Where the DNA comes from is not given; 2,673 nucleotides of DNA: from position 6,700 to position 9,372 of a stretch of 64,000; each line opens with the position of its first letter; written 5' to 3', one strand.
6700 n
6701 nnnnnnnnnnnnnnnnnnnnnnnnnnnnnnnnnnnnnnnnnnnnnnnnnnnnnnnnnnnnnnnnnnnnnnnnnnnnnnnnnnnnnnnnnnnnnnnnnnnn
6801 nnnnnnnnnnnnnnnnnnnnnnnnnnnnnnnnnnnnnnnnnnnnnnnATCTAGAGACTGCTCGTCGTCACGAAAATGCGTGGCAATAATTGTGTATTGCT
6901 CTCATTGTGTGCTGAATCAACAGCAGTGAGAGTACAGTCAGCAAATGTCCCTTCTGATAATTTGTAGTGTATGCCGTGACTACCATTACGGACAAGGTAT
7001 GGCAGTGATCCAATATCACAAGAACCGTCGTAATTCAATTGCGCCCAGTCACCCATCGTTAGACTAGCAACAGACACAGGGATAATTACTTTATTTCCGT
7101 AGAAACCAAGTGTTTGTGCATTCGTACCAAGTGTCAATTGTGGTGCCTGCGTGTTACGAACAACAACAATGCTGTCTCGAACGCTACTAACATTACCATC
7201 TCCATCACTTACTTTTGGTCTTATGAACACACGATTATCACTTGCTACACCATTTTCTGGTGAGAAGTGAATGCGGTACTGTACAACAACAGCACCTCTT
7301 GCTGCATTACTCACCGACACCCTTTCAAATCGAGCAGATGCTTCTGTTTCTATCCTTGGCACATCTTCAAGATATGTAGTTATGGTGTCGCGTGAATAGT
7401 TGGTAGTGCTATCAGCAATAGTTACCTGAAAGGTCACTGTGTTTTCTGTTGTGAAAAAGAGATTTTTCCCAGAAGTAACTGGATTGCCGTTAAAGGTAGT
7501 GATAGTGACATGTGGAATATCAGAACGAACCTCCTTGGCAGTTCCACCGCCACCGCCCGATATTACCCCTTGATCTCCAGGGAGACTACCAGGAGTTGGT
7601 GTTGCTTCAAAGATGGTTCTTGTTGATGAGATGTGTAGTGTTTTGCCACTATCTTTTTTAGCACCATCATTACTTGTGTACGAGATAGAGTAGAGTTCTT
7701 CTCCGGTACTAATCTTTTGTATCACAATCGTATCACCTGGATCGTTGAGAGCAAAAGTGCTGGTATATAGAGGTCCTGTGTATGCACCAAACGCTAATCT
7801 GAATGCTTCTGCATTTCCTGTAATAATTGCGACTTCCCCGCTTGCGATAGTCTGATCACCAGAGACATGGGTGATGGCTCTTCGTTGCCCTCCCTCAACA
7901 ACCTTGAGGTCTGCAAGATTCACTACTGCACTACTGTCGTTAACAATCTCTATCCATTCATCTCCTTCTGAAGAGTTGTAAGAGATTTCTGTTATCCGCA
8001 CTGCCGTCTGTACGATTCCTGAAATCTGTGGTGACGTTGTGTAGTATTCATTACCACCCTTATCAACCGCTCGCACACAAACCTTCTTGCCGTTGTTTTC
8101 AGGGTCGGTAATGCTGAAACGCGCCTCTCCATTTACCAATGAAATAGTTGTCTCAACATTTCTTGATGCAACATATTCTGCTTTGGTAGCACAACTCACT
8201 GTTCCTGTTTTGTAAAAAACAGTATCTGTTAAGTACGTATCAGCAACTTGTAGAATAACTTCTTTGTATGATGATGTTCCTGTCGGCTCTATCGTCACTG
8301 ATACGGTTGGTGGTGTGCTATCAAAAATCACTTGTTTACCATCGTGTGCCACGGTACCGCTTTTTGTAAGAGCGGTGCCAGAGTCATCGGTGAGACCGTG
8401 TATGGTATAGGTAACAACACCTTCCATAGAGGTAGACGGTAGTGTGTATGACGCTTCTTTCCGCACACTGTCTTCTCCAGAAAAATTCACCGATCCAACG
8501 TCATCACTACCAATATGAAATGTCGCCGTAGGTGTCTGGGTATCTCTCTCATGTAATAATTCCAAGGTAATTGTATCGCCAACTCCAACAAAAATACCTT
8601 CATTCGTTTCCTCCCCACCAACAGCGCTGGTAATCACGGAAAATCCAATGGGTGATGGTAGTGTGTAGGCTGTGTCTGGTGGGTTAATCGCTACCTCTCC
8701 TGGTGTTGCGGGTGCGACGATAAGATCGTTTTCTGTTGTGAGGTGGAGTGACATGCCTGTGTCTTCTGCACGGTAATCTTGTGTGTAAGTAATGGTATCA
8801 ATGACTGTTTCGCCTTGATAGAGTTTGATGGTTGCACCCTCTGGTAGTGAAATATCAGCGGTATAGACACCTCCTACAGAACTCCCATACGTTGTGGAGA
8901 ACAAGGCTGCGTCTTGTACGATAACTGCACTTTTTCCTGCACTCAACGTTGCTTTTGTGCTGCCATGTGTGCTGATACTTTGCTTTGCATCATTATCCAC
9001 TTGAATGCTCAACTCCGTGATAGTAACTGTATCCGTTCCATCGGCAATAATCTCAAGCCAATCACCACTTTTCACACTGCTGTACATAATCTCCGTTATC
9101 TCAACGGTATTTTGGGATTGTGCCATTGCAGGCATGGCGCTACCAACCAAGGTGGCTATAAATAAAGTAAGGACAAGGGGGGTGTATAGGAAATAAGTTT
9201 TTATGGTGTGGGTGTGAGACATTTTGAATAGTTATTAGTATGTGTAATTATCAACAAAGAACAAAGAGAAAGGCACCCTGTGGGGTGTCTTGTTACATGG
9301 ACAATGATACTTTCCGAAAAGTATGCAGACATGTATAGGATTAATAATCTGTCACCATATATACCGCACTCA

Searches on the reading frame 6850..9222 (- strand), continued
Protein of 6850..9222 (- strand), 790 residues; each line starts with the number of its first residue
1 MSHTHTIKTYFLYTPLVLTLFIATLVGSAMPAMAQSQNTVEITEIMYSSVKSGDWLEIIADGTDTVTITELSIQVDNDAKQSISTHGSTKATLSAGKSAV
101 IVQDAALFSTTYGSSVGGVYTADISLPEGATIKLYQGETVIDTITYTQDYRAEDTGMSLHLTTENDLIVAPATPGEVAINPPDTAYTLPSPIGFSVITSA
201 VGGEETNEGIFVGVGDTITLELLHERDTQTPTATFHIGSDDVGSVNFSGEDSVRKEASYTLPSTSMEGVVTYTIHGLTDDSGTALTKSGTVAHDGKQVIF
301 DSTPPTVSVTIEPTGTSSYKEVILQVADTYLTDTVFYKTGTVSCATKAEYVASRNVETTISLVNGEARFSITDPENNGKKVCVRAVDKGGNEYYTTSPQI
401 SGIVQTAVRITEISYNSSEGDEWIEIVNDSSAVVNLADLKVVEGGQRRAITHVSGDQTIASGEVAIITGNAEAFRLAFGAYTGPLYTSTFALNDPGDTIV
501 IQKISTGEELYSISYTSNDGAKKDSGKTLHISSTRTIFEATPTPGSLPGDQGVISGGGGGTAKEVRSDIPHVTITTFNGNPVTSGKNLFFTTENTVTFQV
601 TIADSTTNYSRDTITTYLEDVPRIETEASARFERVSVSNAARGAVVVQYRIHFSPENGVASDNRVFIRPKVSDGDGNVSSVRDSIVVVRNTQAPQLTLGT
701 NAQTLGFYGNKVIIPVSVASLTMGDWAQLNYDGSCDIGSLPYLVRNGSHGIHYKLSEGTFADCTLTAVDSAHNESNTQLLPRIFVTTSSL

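Call 50: search_protein_families(library=pfam, proteins=[L003:10751-12223:+, L003:12740-14038:+, L003:14291-15379:+, L004:16127-18115:+, L009:9101-10552:+, L003:5729-6448:+, L009:4956-6278:+, L003:3161-4468:+, L003:9710-10747:+], max_evalue=0.01)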
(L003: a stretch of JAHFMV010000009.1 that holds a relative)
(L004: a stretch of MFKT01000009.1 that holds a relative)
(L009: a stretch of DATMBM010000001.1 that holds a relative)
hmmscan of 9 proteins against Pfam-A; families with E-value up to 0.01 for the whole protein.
L003:10751-12223:+ (491 aa): 7 families
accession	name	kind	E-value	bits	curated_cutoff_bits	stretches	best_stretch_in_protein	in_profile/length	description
PF01370.27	Epimerase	-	1.4e-40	139.6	20.9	1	9-227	1-239/240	NAD dependent epimerase/dehydratase family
PF16363.11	GDP_Man_Dehyd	-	1e-28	101.2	27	1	10-250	1-270/332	GDP-mannose 4,6 dehydratase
PF02719.21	Polysacc_synt_2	-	3e-09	36.9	20.2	1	9-240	1-241/293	Polysaccharide biosynthesis protein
PF04321.23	RmlD_sub_bind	-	9.4e-08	31.9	27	1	9-137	3-116/287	RmlD substrate binding domain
PF01073.25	3Beta_HSD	-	1.8e-07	31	22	1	10-150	1-154/280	3-beta hydroxysteroid dehydrogenase/isomerase family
PF07993.18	NAD_binding_4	-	0.0001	22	20.1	0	11-32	1-22/258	Male sterility protein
PF00106.31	adh_short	-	0.00025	21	26.6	0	7-42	1-36/195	short chain dehydrogenase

L003:12740-14038:+ (433 aa): 7 families
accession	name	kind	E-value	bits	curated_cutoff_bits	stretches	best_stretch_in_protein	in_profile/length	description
PF00534.26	Glycos_transf_1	-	3.4e-36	124.8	26.4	1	238-409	3-171/172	Glycosyl transferases group 1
PF13692.12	Glyco_trans_1_4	-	1.5e-28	100.3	27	1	253-394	4-140/142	Glycosyl transferases group 1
PF20706.3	GT4-conflict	-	3.4e-13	49.8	26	1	314-423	272-384/385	Family 4 Glycosyltransferase in conflict systems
PF13524.12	Glyco_trans_1_2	-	2.7e-10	40.8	25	1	277-424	13-142/144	Glycosyl transferase-like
PF13439.12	Glyco_transf_4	-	6.2e-08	33.3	28.5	1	50-225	1-168/170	Glycosyltransferase Family 4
PF13579.12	Glyco_trans_4_4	-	5.6e-07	30.5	29.7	1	68-221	20-157/158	Glycosyl transferase 4-like domain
PF19892.4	DUF6365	-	0.008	15.6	32.5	0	267-365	207-295/404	Family of unknown function (DUF6365)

L003:14291-15379:+ (363 aa): 4 families
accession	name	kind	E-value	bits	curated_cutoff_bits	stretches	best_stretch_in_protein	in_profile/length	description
PF13692.12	Glyco_trans_1_4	-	1.7e-08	35.3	27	1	269-332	76-141/142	Glycosyl transferases group 1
PF13579.12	Glyco_trans_4_4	-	1.8e-08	35.3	29.7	1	47-200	31-150/158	Glycosyl transferase 4-like domain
PF00534.26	Glycos_transf_1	-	5.1e-08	33.1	26.4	1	268-344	91-170/172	Glycosyl transferases group 1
PF13439.12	Glyco_transf_4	-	9.5e-07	29.4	28.5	1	52-207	37-164/170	Glycosyltransferase Family 4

L004:16127-18115:+ (663 aa): 7 families
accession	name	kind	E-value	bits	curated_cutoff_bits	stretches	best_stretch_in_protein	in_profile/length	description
PF00984.24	UDPG_MGDP_dh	-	1.3e-13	51.3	25.4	1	173-255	2-80/94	UDP-glucose/GDP-mannose dehydrogenase family, central domain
PF13692.12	Glyco_trans_1_4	-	4.1e-12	47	27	1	485-600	4-117/142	Glycosyl transferases group 1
PF03721.20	UDPG_MGDP_dh_N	-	1.5e-11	44.7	27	1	53-148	71-181/187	UDP-glucose/GDP-mannose dehydrogenase family, NAD binding domain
PF00534.26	Glycos_transf_1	-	1.9e-11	44.2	26.4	1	485-639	18-170/172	Glycosyl transferases group 1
PF13439.12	Glyco_transf_4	-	0.0015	19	28.5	1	332-431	9-107/170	Glycosyltransferase Family 4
PF13579.12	Glyco_trans_4_4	-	0.0027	18.5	29.7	0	332-419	8-92/158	Glycosyl transferase 4-like domain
PF13524.12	Glyco_trans_1_2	-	0.0071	16.7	25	0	537-648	27-139/144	Glycosyl transferase-like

L009:9101-10552:+ (484 aa): 7 families
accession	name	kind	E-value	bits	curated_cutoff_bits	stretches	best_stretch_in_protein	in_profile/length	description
PF01370.27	Epimerase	-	5.3e-44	150.9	20.9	1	6-222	1-237/240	NAD dependent epimerase/dehydratase family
PF16363.11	GDP_Man_Dehyd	-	5.3e-33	115.3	27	1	7-240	1-263/332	GDP-mannose 4,6 dehydratase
PF04321.23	RmlD_sub_bind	-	7.6e-10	38.8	27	1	5-239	2-227/287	RmlD substrate binding domain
PF01073.25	3Beta_HSD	-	1e-06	28.5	22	1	7-121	1-122/280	3-beta hydroxysteroid dehydrogenase/isomerase family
PF13579.12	Glyco_trans_4_4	-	1.8e-06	28.8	29.7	1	324-446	20-142/158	Glycosyl transferase 4-like domain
PF02719.21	Polysacc_synt_2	-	2.1e-05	24.3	20.2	0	61-221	72-224/293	Polysaccharide biosynthesis protein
PF07993.18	NAD_binding_4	-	5e-05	23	20.1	0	8-29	1-22/258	Male sterility protein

L003:5729-6448:+ (240 aa): 1 family
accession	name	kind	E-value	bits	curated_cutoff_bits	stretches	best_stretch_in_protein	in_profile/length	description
PF00590.25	TP_methylase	-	3.6e-34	119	27.8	1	23-214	1-206/212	Tetrapyrrole (Corrin/Porphyrin) Methylases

L009:4956-6278:+ (441 aa): 2 families
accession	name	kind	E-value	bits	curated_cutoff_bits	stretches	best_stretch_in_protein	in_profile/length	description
PF13200.12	DUF4015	-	3.5e-87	292.9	27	1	99-431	1-313/313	Putative glycosyl hydrolase domain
PF14871.12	GHL6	-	9e-05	23.1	35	1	114-207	3-92/132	Hypothetical glycosyl hydrolase 6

L003:3161-4468:+ (436 aa): 3 families
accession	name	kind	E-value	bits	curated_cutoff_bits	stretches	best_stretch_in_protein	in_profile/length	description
PF08245.18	Mur_ligase_M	-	2.7e-19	70.4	24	1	126-234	1-121/200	Mur ligase middle domain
PF02875.26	Mur_ligase_C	-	4.5e-11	44.1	28.4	1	303-412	1-126/127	Mur ligase, glutamate ligase domain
PF21799.2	MurD-like_N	-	9.7e-07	29.4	27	1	12-105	1-86/88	Mur ligase MurD-like, N-terminal domain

L003:9710-10747:+ (346 aa): 1 family
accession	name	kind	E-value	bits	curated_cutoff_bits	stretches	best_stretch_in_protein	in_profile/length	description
PF00932.25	LTD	-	2.8e-16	60.3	34.3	1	101-217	3-108/109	Lamin Tail Domain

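Call 51: predict_structure(alignment_id=A1)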
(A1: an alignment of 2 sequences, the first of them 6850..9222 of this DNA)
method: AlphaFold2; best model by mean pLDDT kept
length: 790 residues; sequences in the alignment: 2
mean_pLDDT: 49.4   pTM: 0.29
mean pLDDT of the five models: 49.4, 43.5, 42.4, 42.2, 41.4
residues with pLDDT >= 90: 0; 70-90: 97; 50-70: 294; < 50: 399
segments of 3 or more residues with pLDDT < 50: 1-38, 48-52, 111-116, 162-167, 171-192, 199-211, 266-268, 292-406, 416-420, 531-566, 584-586, 610-628, 655-662, 680-682, 690-790
pLDDT, mean of each block of 10 residues (from residue 1): 27 35 37 38 55 60 66 79 66 65 64 53 68 79 66 55 50 37 32 48 38 58 59 67 70 64 53 65 58 31 25 27 26 26 26 31 32 37 36 34 38 52 64 66 67 63 67 59 68 60 67 55 50 42 30 23 44 66 53 70 56 42 41 67 69 47 55 53 55 39 36 42 36 38 33 35 41 33 30
secondary structure, 60 per line:
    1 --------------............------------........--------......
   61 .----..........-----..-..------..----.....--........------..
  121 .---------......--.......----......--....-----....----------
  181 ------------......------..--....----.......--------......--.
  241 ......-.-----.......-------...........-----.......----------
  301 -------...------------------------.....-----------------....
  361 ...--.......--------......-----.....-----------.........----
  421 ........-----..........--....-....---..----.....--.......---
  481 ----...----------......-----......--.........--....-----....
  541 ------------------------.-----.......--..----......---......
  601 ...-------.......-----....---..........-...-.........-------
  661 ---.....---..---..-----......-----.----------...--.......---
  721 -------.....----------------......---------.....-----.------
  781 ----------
elements in order (helices of 4 or more, strands of 3 or more residues): H15-26 E39-46 E55-61 E71-75 E98-102 H105-112 E119-121 E131-136 E139-145 H150-155 E158-161 E167-170 E193-198 E209-212 E217-223 E232-237 E240-246 E254-260 E268-278 E284-290 E308-310 E335-339 E357-363 E366-372 E381-386 E392-396 E408-416 E421-428 E439-443 E446-449 E451-454 E464-468 H471-477 E485-487 E498-503 E509-514 H517-525 E528-531 E537-540 E571-577 E586-591 E595-603 H611-617 E623-626 E630-639 E645-653 E664-668 E684-689 E706-708 E711-717 E728-732 E749-754 E764-768

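Call 69: search_protein_families(library=pfam, proteins=[L133:11015-12019:+, L133:12027-12443:+], max_evalue=0.01)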
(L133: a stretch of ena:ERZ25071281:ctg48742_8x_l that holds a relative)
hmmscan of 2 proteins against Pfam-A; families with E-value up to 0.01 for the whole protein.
L133:11015-12019:+ (334 aa): 2 families
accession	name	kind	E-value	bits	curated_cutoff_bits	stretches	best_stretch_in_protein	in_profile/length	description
PF13651.11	EcoRI_methylase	-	1.6e-119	399.7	26.4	1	9-331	1-343/345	Adenine-specific methyltransferase EcoRI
PF05175.20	MTS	-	0.0062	16.6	23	0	114-170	53-113/170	Methyltransferase small domain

L133:12027-12443:+ (139 aa): 1 family
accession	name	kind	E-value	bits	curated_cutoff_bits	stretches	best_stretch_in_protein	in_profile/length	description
PF03235.19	GmrSD_N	-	3.2e-15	57.2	33.2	1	33-112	12-105/199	GmrSD restriction endonuclease, N-terminal domain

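Call 78: search_protein_families(library=phrogs, proteins=[window:6850-9222:-], max_evalue=0.001)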
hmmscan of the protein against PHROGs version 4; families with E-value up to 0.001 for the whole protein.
window:6850-9222:- (790 aa): 0 families

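Call 79: search_protein_families(library=padloc, proteins=[window:6850-9222:-], max_evalue=0.001)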
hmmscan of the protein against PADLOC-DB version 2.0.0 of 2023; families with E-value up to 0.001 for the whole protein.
window:6850-9222:- (790 aa): 0 families

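Call 81: fold_search(model_id=the predicted structure, library=pdb)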
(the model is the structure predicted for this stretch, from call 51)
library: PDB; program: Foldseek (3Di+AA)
matches with E <= 10: 1446; with E <= 0.001: 25
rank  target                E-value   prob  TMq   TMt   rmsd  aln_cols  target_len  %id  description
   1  8uin_G                1.3e-05  0.93  0.12  0.13  25.7       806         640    9  Structure of the C3bBb-albicin complex (released 2024-05-08)
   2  8cem_F                6.0e-05  0.72  0.10  0.12  28.8       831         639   10  Structure of bovine native C3, re-refinement (released 2023-04-05)
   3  4u48                  8.4e-05  0.57  0.11  0.08  35.3      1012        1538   10  Crystal structure of Salmonella alpha-2-macroglobulin (released 2014-09-17)
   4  8cem_E                8.8e-05  0.72  0.11  0.12  27.3       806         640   10  Structure of bovine native C3, re-refinement (released 2023-04-05)
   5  6tav_C                1.4e-04  0.51  0.10  0.08  37.2       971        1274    8  Crystal structure of endopeptidase-induced alpha2-macroglobulin (released 2021-05-12)
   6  8ayh_C                1.4e-04  0.84  0.13  0.14  26.7       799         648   10  Structure of Complement C5 in Complex with small molecule inhibitor and CVF (released 2022-12-21)
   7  6tav_A                1.4e-04  0.80  0.13  0.09  26.2       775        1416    9  Crystal structure of endopeptidase-induced alpha2-macroglobulin (released 2021-05-12)
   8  7q1y_A                1.4e-04  0.66  0.13  0.09  35.4       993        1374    9  X-ray structure of human A2ML1 (released 2022-04-20)
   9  8ayh_B                1.6e-04  0.41  0.10  0.09  31.5       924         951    9  Structure of Complement C5 in Complex with small molecule inhibitor and CVF (released 2022-12-21)
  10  7o7n_A                2.1e-04  0.84  0.14  0.10  25.6       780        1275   10  (h-alpha2M)4 semiactivated I state (released 2022-04-13)
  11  3hs0_A                2.5e-04  0.69  0.12  0.14  26.2       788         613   11  Cobra Venom Factor (CVF) in complex with human factor B (released 2009-07-07)
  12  9ijj_4J               2.5e-04  0.33  0.09  0.10  58.4       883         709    8  In situ structure of the central apparatus in mouse sperm axoneme. (released 2025-06-04)
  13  8coe_C                3.4e-04  0.77  0.13  0.14  25.2       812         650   10  complement C5 in complex with the LCP0195 nanobody (released 2024-01-03)
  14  2a74_D                3.4e-04  0.69  0.12  0.14  26.3       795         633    9  Human Complement Component C3c (released 2005-09-27)
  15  9ijj_C                3.5e-04  0.54  0.11  0.10  52.5       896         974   10  In situ structure of the central apparatus in mouse sperm axoneme. (released 2025-06-04)
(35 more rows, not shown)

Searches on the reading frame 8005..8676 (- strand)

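Call 52: search_protein_families(library=pfam, proteins=[window:8005-8676:-], max_evalue=5)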
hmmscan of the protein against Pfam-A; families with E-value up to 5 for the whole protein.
seq(224 aa): 1 family
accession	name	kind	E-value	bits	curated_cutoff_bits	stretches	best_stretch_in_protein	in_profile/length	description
PF22118.2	MtrF-like_dom-III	-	0.026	14.5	27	1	77-116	73-111/143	Decaheme cytochrome c component MtrF-like domain III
